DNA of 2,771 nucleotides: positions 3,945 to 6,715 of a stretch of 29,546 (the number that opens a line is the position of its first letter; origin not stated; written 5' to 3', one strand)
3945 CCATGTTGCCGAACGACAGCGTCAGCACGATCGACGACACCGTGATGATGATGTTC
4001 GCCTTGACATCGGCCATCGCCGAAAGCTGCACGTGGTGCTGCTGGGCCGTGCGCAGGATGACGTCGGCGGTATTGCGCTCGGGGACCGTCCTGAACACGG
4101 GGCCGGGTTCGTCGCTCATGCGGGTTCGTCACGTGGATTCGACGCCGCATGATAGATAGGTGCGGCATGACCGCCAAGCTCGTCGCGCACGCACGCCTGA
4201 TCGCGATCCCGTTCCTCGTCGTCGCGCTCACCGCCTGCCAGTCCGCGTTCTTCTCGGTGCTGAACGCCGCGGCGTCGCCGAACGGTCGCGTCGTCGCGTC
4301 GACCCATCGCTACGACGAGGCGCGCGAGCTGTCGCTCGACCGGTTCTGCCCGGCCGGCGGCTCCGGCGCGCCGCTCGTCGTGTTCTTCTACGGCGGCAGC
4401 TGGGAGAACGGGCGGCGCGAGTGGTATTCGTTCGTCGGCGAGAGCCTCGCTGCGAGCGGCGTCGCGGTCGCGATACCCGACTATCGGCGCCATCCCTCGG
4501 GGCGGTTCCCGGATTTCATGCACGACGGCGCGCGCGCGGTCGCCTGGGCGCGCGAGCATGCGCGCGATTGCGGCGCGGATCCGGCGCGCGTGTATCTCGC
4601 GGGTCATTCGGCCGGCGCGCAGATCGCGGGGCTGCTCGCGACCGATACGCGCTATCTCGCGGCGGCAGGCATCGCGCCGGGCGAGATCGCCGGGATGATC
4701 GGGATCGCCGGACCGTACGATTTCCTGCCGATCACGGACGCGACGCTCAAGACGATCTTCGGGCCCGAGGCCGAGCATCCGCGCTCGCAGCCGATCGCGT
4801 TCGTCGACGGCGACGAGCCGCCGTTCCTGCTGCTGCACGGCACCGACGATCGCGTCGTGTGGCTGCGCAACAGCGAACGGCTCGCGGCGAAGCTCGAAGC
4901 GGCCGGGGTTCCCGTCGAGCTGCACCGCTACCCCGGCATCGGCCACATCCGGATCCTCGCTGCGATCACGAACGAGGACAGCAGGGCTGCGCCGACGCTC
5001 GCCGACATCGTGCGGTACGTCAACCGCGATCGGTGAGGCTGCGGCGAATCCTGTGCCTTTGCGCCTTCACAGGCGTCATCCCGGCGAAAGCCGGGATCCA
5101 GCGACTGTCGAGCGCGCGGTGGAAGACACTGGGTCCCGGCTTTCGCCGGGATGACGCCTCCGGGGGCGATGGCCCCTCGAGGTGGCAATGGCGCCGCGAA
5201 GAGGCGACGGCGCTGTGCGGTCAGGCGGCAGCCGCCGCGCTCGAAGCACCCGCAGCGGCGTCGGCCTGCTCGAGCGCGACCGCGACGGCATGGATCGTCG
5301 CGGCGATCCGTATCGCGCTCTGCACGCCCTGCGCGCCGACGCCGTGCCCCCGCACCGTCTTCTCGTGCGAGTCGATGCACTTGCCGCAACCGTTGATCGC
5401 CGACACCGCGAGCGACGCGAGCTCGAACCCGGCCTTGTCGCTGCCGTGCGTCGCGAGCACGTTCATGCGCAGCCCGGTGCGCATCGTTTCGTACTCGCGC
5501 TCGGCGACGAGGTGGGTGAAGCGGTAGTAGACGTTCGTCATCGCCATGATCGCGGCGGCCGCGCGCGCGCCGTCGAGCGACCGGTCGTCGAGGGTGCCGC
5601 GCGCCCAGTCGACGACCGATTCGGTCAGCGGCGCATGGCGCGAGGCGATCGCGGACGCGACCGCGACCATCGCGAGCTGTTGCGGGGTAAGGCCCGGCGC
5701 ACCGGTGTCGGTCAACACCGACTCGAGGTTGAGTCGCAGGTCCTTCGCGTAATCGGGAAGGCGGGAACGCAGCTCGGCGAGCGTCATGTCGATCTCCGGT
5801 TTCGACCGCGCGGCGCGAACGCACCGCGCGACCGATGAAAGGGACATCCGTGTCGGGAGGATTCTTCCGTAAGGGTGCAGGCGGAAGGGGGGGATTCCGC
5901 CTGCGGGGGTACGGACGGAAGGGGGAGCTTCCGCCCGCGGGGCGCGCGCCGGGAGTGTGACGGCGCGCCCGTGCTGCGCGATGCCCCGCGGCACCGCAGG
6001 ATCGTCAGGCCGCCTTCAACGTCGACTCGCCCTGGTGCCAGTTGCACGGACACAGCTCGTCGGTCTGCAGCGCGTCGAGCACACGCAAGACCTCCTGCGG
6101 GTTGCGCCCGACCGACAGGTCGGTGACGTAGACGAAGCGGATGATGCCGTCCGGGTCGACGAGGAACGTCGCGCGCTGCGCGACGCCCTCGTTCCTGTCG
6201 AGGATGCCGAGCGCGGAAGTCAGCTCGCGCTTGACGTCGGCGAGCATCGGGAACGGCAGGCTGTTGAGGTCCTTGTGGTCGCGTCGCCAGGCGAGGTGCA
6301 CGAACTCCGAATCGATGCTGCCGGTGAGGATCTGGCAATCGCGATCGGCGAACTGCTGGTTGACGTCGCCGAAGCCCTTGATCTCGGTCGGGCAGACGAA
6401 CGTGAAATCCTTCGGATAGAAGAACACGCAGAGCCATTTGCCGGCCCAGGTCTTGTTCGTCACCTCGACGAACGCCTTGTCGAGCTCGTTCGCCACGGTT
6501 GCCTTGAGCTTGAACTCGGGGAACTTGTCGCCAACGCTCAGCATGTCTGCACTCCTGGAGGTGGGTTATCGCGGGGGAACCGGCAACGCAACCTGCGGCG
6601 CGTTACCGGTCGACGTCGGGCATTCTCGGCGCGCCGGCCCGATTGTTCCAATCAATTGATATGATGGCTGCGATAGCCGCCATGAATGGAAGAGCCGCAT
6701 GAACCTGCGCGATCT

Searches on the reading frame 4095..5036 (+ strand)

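Call 31: search_protein_families(library=pfam, proteins=[window:4095-5036:+], max_evalue=0.01)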
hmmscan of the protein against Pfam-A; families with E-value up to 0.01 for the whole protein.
window:4095-5036:+ (313 aa): 9 families
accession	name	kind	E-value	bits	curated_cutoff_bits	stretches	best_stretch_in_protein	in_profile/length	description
PF20434.5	BD-FAE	-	1.4e-26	93.8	26.8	1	84-267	4-215/215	BD-FAE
PF07859.19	Abhydrolase_3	-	7.9e-24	85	25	2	95-186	1-93/210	alpha/beta hydrolase fold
PF00326.27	Peptidase_S9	-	4.5e-14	52.9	22.6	1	149-287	49-188/213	Prolyl oligopeptidase family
PF00135.34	COesterase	-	9.8e-09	35.1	27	1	89-183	100-202/515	Carboxylesterase family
PF12146.15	Hydrolase_4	-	1.3e-08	34.8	27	1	243-284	193-232/239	Serine aminopeptidase, S33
PF12697.13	Abhydrolase_6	-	6.4e-08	34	26.3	1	101-288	6-172/217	Alpha/beta hydrolase family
PF00561.26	Abhydrolase_1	-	5e-06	26.8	25.8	0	93-206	1-102/245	alpha/beta hydrolase fold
PF01738.24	DLH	-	1.4e-05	25.2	21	1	151-284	83-186/217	Dienelactone hydrolase family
PF10503.15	Esterase_PHB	-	0.0048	16.6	23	0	161-199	94-133/219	Esterase PHB depolymerase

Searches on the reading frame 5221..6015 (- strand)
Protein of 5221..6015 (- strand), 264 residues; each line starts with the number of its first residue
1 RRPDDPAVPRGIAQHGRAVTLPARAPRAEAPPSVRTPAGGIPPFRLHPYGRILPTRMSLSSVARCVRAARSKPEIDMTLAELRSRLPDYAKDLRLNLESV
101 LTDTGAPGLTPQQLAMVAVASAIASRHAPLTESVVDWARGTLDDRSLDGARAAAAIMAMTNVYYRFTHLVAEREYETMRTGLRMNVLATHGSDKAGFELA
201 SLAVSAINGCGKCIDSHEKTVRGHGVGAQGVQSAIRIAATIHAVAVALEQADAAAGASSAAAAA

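Call 31: search_protein_families(library=pfam, proteins=[window:5221-6015:-], max_evalue=0.01)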
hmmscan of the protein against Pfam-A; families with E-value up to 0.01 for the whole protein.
window:5221-6015:- (264 aa): 1 family
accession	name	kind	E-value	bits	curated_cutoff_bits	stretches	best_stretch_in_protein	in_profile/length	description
PF02627.25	CMD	-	8.3e-13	48.6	23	1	174-254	2-82/84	Carboxymuconolactone decarboxylase family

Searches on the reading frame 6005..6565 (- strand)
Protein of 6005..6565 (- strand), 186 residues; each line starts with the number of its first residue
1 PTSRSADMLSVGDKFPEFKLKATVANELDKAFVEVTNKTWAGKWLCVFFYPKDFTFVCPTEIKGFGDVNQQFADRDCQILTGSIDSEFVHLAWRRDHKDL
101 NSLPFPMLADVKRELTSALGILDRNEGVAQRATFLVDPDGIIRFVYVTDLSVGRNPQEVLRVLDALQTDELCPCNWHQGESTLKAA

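Call 31: search_protein_families(library=pfam, proteins=[window:6005-6565:-], max_evalue=0.01)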
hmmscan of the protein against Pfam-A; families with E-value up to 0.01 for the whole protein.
window:6005-6565:- (186 aa): 2 families
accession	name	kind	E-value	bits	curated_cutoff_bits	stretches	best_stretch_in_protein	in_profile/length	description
PF00578.27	AhpC-TSA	-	8.2e-36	123.1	26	1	11-144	1-123/124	AhpC/TSA family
PF08534.16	Redoxin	-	2.1e-15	57.2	26.6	1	11-153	2-139/148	Redoxin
